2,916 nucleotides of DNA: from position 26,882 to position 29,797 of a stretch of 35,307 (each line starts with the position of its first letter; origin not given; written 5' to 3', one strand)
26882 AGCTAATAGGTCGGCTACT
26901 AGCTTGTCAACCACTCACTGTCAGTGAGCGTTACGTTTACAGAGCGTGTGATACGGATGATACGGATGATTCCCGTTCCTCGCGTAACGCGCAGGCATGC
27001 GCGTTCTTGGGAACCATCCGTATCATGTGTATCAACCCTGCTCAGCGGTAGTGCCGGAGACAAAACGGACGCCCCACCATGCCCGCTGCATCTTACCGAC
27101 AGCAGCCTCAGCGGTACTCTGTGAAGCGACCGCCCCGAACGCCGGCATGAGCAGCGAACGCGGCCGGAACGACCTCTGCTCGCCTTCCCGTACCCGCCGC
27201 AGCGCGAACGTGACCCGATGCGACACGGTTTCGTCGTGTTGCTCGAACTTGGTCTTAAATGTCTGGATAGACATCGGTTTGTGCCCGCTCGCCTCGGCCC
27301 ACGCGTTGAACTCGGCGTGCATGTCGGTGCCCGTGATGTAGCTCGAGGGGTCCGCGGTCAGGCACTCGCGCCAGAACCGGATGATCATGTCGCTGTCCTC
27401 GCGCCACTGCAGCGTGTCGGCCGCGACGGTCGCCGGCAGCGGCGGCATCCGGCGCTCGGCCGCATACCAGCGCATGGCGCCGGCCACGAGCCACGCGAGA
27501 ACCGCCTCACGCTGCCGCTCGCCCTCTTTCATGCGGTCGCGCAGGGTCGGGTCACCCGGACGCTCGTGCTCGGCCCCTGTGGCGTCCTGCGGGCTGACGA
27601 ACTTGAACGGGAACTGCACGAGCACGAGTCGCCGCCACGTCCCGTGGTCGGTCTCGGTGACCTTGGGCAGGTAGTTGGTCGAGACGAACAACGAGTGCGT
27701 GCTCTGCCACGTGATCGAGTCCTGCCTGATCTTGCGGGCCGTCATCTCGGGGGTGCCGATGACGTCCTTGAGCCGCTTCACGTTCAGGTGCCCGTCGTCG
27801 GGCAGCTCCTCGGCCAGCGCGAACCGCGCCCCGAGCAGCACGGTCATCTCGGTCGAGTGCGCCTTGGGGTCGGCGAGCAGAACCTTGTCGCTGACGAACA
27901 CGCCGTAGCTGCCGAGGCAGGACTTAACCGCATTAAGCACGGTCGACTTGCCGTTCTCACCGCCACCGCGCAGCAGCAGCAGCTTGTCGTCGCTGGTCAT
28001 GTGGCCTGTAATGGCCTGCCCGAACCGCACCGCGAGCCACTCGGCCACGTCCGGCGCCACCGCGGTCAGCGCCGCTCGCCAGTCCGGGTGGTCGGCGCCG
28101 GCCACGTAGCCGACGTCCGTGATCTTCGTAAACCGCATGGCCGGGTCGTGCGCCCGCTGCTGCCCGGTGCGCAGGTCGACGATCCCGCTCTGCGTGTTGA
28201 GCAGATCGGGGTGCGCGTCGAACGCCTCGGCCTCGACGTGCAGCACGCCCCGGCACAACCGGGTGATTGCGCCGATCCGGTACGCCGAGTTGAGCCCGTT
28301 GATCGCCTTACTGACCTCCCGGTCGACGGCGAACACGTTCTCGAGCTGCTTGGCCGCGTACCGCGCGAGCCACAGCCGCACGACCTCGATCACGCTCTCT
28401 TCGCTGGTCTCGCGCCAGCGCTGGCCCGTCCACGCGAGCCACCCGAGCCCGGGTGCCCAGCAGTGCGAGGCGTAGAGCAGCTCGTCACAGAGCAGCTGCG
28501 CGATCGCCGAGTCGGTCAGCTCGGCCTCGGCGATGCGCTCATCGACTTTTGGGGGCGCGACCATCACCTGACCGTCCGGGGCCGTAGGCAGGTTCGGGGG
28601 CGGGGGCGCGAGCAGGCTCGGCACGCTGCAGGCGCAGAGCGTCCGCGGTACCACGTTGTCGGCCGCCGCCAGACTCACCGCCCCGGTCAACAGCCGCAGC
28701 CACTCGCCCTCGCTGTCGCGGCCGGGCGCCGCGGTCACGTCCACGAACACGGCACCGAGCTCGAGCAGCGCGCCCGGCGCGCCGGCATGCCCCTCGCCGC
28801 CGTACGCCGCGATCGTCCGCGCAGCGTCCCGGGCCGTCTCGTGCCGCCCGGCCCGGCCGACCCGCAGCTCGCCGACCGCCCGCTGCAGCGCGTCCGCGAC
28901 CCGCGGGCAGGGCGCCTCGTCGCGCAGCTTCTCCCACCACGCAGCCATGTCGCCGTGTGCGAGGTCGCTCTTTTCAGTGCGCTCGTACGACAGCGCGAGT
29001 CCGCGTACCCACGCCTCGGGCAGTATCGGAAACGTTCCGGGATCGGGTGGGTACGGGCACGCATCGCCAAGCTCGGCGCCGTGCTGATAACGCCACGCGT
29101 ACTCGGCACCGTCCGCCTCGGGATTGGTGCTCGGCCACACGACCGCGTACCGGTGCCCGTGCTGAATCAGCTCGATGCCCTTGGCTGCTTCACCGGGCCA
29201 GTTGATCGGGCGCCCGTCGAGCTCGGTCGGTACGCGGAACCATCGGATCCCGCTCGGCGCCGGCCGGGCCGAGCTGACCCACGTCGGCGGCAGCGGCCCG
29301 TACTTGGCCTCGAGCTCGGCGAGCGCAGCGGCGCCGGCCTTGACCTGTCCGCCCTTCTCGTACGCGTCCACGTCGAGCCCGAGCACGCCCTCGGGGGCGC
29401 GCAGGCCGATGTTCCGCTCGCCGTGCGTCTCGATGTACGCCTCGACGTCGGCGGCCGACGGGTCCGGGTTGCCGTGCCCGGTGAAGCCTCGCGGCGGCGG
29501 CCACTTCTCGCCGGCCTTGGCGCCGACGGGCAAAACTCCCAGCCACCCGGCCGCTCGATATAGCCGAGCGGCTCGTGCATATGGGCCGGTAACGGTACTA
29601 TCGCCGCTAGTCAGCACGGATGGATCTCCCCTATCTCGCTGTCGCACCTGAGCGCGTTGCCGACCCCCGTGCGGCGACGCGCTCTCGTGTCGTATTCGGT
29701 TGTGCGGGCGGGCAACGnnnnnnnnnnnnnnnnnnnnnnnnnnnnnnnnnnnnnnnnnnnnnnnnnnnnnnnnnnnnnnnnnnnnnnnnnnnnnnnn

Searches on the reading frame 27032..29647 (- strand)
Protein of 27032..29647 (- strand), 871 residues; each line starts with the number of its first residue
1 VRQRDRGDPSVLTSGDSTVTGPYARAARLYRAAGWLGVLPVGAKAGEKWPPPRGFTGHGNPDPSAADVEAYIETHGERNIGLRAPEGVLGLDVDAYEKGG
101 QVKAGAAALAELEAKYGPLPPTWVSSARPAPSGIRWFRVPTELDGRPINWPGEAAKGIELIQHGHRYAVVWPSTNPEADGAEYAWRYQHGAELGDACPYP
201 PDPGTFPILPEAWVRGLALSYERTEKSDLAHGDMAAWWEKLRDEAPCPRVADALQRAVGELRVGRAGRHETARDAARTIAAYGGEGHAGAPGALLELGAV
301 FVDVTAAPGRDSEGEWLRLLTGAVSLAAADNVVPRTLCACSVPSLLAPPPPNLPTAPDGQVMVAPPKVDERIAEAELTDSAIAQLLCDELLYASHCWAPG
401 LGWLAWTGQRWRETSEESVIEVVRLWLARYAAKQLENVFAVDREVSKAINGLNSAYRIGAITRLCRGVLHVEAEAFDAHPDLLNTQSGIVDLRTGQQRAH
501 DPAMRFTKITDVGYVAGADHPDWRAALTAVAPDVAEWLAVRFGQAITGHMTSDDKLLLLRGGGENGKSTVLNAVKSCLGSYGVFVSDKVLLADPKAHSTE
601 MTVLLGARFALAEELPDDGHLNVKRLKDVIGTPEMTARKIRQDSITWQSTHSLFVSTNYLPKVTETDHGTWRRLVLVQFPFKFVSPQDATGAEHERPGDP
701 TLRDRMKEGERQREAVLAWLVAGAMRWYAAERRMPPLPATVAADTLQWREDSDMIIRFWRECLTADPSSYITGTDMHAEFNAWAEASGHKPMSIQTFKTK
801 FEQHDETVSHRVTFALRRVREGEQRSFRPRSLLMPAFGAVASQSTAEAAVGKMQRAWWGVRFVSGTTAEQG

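Call 15: search_protein_families(library=pfam, proteins=[window:27032-29647:-], max_evalue=0.01)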
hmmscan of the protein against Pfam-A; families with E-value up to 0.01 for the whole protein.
window:27032-29647:- (871 aa): 4 families
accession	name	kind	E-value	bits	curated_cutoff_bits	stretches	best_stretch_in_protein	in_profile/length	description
PF08706.16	D5_N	-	5.9e-23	82.2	22.4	1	384-528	2-141/145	D5 N terminal like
PF09250.16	Prim-Pol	-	6.3e-17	62.9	22.8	1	30-191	4-150/158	Bifunctional DNA primase/polymerase, N-terminal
PF03288.22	Pox_D5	-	7.7e-09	36.3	21.4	1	750-824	1-71/86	Poxvirus D5 protein-like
PF19263.5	DUF5906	-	4e-08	34.3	27.6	1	559-673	1-114/114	Family of unknown function (DUF5906)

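Call 16: search_protein_families(library=phrogs, proteins=[window:27032-29647:-], max_evalue=0.01)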
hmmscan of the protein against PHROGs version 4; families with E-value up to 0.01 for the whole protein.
window:27032-29647:- (871 aa): 12 families
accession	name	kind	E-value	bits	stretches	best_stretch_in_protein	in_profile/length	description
phrog_1156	-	DNA, RNA and nucleotide metabolism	1.4e-133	448.3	1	17-822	7-814/855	DNA primase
phrog_6088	-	DNA, RNA and nucleotide metabolism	1.7e-72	246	1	398-807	352-748/772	DNA primase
phrog_2478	-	DNA, RNA and nucleotide metabolism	7.6e-63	213.9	1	368-799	396-816/854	DNA polymerase/primase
phrog_1829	-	DNA, RNA and nucleotide metabolism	1.9e-49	169.5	1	402-807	349-739/772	DNA primase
phrog_1883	-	DNA, RNA and nucleotide metabolism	1.5e-46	160.1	1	455-803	389-728/756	DNA helicase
phrog_16950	-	DNA, RNA and nucleotide metabolism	2.1e-43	149.3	1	402-810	389-815/843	DNA primase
phrog_11515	-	DNA, RNA and nucleotide metabolism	5e-42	144.9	1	22-309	9-282/787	DNA polymerase/primase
phrog_864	-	DNA, RNA and nucleotide metabolism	3.6e-33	116.1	1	449-804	258-599/1064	DNA primase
phrog_7601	-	unknown function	8.8e-23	82.1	1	554-803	20-252/289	-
phrog_695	-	DNA, RNA and nucleotide metabolism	4.9e-12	46.4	1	23-281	7-245/704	DNA polymerase/primase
phrog_16213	-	DNA, RNA and nucleotide metabolism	1.5e-10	41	1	436-812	262-642/732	DNA primase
phrog_4210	-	DNA, RNA and nucleotide metabolism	2.9e-07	29.7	1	541-678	163-299/1304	DNA polymerase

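Call 21: find_related_loci(query=window:27032-29647:-, collection=viral_contigs, flank=10000)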
Query window:27032-29647:- (871 aa) in viral_contigs; peptide patterns used: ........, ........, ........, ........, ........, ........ (x = any residue, [..] = any of these).
14 stretches matched a pattern; 11 encode a relative of the query (tblastn E <= 1e-3); 11 distinct loci.
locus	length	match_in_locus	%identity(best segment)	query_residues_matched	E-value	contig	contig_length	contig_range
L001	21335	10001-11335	45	374-813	7e-116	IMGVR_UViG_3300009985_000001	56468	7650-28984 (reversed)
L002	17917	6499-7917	41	374-871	1e-113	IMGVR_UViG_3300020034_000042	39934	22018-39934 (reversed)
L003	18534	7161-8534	44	374-830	6e-112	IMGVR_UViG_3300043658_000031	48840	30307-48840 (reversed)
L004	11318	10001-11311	44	365-801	6e-108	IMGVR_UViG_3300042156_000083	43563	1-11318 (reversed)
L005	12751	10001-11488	41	376-864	6e-107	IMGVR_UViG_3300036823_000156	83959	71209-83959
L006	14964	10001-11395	41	377-830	6e-107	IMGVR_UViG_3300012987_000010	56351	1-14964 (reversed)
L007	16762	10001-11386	42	365-825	1e-102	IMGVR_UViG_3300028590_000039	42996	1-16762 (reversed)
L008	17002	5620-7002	41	365-825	3e-102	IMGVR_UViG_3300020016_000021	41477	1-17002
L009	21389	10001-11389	41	365-827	1e-104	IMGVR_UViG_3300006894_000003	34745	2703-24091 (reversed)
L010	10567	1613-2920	40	365-804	2e-95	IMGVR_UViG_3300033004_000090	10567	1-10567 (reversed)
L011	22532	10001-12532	39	16-822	7e-93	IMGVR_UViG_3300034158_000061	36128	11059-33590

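Call 26: find_related_loci(query=window:27032-29647:-, collection=genome_contigs, flank=10000)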
Query window:27032-29647:- (871 aa) in genome_contigs; peptide patterns used: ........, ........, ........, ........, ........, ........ (x = any residue, [..] = any of these).
69 stretches matched a pattern; 5 encode a relative of the query (tblastn E <= 1e-3); 5 distinct loci.
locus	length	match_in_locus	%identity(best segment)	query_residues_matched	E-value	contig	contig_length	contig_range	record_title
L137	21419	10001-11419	44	373-862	8e-123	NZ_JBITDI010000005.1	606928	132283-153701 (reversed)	Nocardia sp. NPDC051570 NPDC051570_28_E9.ctg-0005, whole genome shotgun sequence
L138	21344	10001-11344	44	369-823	7e-113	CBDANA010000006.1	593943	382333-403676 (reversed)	MAG: Vicinamibacterales bacterium isolate 5fb12c80-57d0-4641-8fec-4a532d1ea914 genome assembly, contig: contig_6, whole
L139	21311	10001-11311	43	369-812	3e-107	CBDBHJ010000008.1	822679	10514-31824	MAG: Vicinamibacterales bacterium isolate db78679f-f154-44b7-a74e-8fa7166f3ec5 genome assembly, contig: contig_8, whole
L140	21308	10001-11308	40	365-804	1e-95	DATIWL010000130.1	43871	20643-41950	MAG TPA_asm: Terriglobales bacterium isolate SMAG_U15222 k141_5192896, whole genome shotgun sequence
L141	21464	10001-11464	40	374-862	4e-89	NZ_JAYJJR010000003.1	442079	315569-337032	[Mycobacterium] crassicus strain MYC098 NODE_3_length_442079_cov_196.636875, whole genome shotgun sequence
